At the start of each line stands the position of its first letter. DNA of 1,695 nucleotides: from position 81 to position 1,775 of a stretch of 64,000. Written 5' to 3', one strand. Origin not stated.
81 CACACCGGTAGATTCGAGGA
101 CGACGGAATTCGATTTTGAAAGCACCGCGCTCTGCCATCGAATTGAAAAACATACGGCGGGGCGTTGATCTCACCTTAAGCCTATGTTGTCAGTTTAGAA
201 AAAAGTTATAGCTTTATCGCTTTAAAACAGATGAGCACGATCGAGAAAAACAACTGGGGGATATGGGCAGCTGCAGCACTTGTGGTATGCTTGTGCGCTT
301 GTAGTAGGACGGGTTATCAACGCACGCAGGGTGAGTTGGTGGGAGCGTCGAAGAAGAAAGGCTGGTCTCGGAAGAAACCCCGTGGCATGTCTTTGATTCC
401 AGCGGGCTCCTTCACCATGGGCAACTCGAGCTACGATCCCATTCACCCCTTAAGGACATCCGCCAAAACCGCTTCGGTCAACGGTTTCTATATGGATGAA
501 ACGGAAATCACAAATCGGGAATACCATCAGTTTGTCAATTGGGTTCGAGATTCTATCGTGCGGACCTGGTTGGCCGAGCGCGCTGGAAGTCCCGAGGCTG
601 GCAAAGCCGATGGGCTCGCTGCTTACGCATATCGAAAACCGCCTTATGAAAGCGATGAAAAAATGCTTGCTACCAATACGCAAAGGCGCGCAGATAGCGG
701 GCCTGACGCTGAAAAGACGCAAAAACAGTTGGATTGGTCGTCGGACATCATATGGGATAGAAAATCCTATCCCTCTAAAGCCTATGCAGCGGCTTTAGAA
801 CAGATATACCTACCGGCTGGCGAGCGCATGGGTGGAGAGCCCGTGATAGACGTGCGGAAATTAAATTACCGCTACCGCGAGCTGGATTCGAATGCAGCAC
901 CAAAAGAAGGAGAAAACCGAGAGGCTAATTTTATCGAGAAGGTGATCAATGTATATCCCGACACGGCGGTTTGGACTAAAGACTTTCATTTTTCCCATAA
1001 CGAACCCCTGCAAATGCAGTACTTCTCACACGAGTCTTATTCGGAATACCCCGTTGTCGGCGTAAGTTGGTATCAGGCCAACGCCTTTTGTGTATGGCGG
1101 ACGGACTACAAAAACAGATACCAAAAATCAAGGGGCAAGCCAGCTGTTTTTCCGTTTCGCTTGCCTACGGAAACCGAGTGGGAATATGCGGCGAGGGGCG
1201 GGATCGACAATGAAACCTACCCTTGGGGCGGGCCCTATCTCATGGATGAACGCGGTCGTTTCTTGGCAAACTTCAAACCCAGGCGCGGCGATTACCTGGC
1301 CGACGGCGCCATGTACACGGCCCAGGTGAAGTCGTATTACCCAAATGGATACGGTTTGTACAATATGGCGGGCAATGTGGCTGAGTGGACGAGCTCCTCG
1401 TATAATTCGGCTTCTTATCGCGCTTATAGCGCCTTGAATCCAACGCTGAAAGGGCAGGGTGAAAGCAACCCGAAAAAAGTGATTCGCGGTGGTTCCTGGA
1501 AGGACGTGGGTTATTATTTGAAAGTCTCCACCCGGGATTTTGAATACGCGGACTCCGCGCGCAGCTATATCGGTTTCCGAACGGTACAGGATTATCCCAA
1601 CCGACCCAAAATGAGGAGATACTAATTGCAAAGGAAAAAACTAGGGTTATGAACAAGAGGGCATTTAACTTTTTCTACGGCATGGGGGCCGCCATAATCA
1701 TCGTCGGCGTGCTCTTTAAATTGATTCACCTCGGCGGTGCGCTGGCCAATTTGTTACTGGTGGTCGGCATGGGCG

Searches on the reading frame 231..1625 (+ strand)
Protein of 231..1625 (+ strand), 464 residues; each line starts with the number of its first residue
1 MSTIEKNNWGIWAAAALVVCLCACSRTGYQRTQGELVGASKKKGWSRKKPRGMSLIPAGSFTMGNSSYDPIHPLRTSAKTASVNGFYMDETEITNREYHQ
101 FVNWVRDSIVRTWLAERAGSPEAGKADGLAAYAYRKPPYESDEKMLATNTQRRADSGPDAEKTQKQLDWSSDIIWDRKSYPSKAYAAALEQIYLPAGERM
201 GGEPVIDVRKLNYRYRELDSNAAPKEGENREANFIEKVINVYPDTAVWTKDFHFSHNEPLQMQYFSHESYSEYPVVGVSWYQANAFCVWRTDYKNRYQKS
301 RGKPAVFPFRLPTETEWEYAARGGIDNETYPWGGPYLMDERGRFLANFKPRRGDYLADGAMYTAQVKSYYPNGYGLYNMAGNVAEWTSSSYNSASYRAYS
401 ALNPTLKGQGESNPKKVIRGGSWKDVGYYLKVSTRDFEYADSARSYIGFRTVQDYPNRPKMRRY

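Call 80: find_encoding_contigs(protein=window:231-1625:+, flank=10000, max_places=2)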
Protein window:231-1625:+ (464 aa): 3 contigs read that carry it; 1 place shown.
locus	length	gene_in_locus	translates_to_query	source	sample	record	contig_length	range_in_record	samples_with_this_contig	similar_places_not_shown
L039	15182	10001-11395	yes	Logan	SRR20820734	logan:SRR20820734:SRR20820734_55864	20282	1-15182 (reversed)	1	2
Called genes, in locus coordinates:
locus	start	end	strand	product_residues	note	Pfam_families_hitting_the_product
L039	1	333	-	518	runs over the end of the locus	PF00078:RVT_1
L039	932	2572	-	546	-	PF00118:Cpn60_TCP1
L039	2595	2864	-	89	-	PF00166:Cpn10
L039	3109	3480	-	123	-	PF03840:SecG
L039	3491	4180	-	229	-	-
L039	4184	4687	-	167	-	PF04390:LptE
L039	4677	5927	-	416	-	PF00158:Sigma54_activat, PF14532:Sigma54_activ_2, PF07724:AAA_2 (faint), PF07728:AAA_5 (weak), PF25601:AAA_lid_14, PF02954:HTH_8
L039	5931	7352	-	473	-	PF00919:UPF0004, PF04055:Radical_SAM, PF01938:TRAM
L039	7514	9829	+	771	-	PF01751:Toprim, PF01131:Topoisom_bac, PF13368:Toprim_C_rpt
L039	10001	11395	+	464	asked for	PF03781:FGE-sulfatase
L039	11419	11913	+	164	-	PF22827:GldL_N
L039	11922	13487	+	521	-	PF12081:GldM_1st, PF21601:GldM_2nd, PF21602:GldM_3rd, PF12080:GldM_4th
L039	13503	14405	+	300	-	PF19841:GldN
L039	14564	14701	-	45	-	-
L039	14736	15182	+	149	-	?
